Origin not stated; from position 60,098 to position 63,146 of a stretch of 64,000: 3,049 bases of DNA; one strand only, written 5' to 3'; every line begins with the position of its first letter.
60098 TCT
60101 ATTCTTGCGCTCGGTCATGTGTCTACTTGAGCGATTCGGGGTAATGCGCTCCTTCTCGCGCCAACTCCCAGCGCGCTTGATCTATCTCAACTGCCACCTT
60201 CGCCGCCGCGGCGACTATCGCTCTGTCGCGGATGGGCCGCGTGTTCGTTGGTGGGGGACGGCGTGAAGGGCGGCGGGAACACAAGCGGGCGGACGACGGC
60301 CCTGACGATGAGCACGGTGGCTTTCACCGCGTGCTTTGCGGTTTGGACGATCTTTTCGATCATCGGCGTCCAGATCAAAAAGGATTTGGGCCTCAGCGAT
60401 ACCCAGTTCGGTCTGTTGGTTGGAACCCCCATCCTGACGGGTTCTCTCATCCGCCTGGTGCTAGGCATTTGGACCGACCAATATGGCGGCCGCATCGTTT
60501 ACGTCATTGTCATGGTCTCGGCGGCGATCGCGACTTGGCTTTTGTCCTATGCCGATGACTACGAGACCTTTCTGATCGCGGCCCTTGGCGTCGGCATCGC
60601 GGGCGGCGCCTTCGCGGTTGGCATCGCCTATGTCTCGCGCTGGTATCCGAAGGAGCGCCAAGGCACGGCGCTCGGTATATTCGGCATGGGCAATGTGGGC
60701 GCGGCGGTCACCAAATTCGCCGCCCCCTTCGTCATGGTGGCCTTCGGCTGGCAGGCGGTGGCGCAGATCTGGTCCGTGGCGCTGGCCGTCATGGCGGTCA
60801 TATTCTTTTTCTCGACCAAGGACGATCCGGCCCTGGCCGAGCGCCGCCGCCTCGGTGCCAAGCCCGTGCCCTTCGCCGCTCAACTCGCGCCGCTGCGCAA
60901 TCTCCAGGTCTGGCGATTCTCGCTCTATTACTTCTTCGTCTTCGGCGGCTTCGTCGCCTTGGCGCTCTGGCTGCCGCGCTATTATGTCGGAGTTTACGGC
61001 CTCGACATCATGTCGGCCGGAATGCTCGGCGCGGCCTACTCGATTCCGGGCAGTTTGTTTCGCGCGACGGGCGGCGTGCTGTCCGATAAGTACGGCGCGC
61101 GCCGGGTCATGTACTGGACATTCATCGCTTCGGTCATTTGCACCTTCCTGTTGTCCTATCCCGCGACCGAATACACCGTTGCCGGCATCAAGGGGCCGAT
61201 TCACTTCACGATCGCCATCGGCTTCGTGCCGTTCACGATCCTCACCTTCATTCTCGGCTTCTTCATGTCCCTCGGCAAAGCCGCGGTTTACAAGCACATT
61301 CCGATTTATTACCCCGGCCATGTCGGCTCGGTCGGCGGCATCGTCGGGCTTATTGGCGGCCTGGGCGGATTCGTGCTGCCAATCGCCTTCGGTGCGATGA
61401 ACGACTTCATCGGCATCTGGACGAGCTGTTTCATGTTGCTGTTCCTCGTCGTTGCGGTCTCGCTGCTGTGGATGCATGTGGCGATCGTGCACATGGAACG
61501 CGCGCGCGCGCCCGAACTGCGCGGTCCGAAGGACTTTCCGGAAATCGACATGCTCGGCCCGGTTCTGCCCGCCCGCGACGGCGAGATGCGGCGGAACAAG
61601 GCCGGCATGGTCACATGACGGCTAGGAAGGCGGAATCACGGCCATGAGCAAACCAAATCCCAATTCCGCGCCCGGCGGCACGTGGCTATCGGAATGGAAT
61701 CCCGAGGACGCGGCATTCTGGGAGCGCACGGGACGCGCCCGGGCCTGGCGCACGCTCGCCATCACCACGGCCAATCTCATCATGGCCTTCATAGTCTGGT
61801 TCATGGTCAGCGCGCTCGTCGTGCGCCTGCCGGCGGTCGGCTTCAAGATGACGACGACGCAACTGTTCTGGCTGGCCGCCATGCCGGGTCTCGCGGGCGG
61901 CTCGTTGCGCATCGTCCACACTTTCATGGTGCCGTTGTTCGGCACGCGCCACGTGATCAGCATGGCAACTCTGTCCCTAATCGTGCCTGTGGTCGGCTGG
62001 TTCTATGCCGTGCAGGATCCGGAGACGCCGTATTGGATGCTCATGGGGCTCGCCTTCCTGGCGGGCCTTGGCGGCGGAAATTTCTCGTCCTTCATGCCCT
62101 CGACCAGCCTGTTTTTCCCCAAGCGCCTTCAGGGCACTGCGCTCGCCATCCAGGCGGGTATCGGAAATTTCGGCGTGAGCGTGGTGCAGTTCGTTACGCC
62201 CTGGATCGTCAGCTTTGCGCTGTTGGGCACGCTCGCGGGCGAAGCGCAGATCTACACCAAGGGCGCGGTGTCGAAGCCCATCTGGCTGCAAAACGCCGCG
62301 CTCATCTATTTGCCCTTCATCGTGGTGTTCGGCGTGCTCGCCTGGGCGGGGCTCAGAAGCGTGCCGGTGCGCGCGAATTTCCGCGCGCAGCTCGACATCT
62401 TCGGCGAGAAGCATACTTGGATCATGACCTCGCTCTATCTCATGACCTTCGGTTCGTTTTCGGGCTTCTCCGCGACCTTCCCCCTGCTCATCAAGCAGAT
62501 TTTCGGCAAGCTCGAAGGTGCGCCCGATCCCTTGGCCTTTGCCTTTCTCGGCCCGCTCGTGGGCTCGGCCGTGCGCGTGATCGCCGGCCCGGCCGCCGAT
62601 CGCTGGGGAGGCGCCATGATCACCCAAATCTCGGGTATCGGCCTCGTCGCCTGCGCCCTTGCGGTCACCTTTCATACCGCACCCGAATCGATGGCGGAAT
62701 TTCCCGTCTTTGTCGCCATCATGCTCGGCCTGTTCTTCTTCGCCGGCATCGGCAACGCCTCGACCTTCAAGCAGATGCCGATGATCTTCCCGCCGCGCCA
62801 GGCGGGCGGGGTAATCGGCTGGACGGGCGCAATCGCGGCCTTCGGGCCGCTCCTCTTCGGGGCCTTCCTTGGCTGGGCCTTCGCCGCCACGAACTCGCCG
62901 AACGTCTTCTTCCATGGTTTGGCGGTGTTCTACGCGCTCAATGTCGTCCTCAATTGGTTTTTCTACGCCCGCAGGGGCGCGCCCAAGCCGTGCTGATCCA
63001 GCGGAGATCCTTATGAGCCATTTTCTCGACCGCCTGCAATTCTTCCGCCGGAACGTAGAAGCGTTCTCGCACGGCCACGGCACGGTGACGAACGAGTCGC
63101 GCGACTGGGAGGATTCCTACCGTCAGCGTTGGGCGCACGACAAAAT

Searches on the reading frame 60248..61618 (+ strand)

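Call 63: search_protein_families(library=pfam, proteins=[window:60248-61618:+], max_evalue=0.001)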
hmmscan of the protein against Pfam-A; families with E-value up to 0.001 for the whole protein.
window:60248-61618:+ (456 aa): 2 families
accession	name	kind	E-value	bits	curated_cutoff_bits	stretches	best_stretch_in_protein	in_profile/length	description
PF07690.21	MFS_1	-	2.6e-52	178.3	33.4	2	23-307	3-290/347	Major Facilitator Superfamily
PF02826.25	2-Hacid_dh_C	-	0.00094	19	25.1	0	133-170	30-67/178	D-isomer specific 2-hydroxyacid dehydrogenase, NAD binding domain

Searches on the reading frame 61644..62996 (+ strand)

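Call 63: search_protein_families(library=pfam, proteins=[window:61644-62996:+], max_evalue=0.001)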
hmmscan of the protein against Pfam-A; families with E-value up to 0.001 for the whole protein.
window:61644-62996:+ (450 aa): 1 family
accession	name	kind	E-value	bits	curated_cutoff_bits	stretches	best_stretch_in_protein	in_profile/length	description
PF07690.21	MFS_1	-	1.7e-14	54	33.4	1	46-372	3-309/347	Major Facilitator Superfamily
